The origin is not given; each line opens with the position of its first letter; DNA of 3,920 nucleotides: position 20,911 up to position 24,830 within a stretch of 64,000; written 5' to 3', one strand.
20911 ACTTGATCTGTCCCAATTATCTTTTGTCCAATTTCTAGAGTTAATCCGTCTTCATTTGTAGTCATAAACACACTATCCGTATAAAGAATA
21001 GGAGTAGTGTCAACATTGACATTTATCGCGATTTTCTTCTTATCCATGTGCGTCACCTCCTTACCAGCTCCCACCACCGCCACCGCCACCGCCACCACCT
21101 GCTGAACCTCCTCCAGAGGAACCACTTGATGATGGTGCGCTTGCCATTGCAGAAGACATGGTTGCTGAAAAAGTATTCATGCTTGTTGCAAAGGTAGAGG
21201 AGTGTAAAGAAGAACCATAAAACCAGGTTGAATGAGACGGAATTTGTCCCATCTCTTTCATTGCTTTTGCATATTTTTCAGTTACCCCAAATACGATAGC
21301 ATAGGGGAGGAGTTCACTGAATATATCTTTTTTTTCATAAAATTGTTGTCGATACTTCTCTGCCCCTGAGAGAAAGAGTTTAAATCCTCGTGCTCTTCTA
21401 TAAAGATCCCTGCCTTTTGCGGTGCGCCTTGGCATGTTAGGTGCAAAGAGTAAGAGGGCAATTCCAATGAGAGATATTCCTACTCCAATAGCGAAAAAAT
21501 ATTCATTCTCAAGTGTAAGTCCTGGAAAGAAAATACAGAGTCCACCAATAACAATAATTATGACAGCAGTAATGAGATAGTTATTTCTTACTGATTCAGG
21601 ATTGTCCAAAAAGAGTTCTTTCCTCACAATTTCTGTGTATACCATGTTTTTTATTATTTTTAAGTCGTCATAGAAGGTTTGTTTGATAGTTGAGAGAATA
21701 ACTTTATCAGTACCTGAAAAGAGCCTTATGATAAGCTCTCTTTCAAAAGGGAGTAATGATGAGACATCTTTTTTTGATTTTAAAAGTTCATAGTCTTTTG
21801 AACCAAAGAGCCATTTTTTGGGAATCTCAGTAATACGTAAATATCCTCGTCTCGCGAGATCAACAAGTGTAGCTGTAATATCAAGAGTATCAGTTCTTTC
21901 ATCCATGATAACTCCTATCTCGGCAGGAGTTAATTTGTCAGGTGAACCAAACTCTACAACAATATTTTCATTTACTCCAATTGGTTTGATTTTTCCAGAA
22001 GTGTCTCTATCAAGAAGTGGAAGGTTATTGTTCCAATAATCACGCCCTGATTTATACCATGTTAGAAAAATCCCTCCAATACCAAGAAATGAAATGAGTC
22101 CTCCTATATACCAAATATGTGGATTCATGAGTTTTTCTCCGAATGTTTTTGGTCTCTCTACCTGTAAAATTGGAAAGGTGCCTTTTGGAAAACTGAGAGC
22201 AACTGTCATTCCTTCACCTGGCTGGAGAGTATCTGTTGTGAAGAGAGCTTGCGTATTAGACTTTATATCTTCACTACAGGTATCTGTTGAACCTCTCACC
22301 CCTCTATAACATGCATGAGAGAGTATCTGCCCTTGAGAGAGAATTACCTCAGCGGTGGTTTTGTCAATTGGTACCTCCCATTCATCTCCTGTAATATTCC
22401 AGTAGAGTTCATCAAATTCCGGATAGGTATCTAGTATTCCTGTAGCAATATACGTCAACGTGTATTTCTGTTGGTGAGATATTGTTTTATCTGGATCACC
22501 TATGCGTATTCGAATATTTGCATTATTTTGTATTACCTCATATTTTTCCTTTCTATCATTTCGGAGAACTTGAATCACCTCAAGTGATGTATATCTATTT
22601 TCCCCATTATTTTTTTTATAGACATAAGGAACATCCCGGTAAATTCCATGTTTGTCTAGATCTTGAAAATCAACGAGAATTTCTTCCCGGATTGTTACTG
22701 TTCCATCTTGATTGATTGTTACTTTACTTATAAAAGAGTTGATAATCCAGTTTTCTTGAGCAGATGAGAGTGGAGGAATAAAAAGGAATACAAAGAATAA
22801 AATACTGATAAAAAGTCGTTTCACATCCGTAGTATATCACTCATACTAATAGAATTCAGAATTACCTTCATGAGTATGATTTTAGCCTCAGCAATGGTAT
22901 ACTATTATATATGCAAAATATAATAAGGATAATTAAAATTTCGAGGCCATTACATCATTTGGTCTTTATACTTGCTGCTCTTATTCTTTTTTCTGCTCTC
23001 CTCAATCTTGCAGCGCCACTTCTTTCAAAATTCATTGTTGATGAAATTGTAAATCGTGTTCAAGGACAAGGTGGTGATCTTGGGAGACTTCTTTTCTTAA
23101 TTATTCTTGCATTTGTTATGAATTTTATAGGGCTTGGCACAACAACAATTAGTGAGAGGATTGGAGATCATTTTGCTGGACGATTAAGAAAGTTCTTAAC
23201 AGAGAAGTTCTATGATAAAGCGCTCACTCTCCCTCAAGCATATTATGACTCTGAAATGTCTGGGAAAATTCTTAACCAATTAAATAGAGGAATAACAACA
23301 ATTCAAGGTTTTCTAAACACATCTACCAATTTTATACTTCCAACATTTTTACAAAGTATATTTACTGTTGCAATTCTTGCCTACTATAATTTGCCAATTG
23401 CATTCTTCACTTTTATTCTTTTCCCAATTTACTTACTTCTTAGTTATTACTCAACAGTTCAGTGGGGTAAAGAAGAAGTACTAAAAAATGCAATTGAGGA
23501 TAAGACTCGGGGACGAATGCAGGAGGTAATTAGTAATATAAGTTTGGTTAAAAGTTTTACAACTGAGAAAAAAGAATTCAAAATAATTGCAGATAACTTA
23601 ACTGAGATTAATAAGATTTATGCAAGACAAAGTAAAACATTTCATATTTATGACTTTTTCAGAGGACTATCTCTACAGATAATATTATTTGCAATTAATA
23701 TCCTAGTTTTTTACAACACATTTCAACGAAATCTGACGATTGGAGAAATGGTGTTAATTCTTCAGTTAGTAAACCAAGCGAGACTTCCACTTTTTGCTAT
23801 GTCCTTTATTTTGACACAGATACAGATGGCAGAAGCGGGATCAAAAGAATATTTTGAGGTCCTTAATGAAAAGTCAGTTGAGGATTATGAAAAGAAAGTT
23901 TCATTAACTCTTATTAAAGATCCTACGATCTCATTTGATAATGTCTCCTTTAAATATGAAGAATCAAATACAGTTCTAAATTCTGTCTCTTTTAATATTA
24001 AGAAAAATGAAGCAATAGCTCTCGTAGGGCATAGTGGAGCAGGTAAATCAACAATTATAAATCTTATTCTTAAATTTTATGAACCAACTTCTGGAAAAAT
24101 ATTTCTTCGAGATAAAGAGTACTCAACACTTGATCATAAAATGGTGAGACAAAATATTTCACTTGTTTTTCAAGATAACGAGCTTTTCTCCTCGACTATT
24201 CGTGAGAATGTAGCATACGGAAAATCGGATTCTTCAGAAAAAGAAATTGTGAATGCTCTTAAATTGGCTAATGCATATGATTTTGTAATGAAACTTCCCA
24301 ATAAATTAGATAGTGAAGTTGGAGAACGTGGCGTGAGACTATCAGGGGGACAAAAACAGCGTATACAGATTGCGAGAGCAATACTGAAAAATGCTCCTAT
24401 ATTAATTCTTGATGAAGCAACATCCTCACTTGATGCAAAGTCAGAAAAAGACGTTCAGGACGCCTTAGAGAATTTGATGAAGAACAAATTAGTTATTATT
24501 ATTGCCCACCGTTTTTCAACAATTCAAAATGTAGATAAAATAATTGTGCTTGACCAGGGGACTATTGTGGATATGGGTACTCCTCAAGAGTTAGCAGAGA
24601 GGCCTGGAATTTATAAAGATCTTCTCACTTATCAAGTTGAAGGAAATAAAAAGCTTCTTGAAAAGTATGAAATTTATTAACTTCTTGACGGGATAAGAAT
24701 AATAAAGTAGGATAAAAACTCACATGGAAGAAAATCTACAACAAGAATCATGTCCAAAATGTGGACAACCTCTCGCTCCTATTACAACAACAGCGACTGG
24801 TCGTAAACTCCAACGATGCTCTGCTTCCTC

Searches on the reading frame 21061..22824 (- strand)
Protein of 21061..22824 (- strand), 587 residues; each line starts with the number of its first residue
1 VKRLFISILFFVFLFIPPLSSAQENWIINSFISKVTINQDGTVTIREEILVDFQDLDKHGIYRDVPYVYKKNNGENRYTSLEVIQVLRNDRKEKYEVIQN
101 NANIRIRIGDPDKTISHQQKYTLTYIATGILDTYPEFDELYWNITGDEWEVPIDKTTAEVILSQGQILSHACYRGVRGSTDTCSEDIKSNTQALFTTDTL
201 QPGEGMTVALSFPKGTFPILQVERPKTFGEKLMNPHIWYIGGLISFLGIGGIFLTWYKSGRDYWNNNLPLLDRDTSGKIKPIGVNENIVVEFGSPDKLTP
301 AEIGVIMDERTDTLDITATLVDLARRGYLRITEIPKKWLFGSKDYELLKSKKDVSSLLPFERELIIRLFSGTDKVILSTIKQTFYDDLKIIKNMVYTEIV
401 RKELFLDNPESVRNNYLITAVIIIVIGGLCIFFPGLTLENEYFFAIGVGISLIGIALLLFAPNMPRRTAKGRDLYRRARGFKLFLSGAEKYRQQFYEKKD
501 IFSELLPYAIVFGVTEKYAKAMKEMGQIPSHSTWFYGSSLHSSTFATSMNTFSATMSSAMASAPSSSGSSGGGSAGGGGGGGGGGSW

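Call 30: search_protein_families(library=pfam, proteins=[window:21061-22824:-], max_evalue=0.001)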
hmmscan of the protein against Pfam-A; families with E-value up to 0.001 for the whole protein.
window:21061-22824:- (587 aa): 2 families
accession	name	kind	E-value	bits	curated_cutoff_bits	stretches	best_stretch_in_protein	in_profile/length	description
PF20990.2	DUF2207_C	-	2.8e-42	145.6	33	1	294-522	8-247/247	Predicted membrane protein (DUF2207) C-terminal domain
PF09972.14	DUF2207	-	1.4e-31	110.5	24.4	1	28-212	2-172/172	Predicted membrane protein (DUF2207) N-terminal domain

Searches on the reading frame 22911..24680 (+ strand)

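Call 30: search_protein_families(library=pfam, proteins=[window:22911-24680:+], max_evalue=0.001)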
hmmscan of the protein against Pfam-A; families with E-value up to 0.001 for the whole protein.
window:22911-24680:+ (589 aa): 6 families
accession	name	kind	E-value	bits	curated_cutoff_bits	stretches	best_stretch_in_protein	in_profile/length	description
PF00005.33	ABC_tran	-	8.7e-36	124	25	1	356-505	1-137/137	ABC transporter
PF00664.28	ABC_membrane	-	6.4e-27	95.3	28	1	19-290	2-270/274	ABC transporter transmembrane region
PF02463.25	SMC_N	-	4.5e-09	36.5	40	1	366-546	24-210/220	RecF/RecN/SMC N terminal domain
PF03193.22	RsgA_GTPase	-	4.8e-05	23.7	30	1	350-388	91-128/174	RsgA GTPase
PF13401.12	AAA_22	-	0.00012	22.9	27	1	367-522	6-104/130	AAA domain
PF01926.29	MMR_HSR1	-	0.00098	19.7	21.9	0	369-409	2-36/113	50S ribosome-binding GTPase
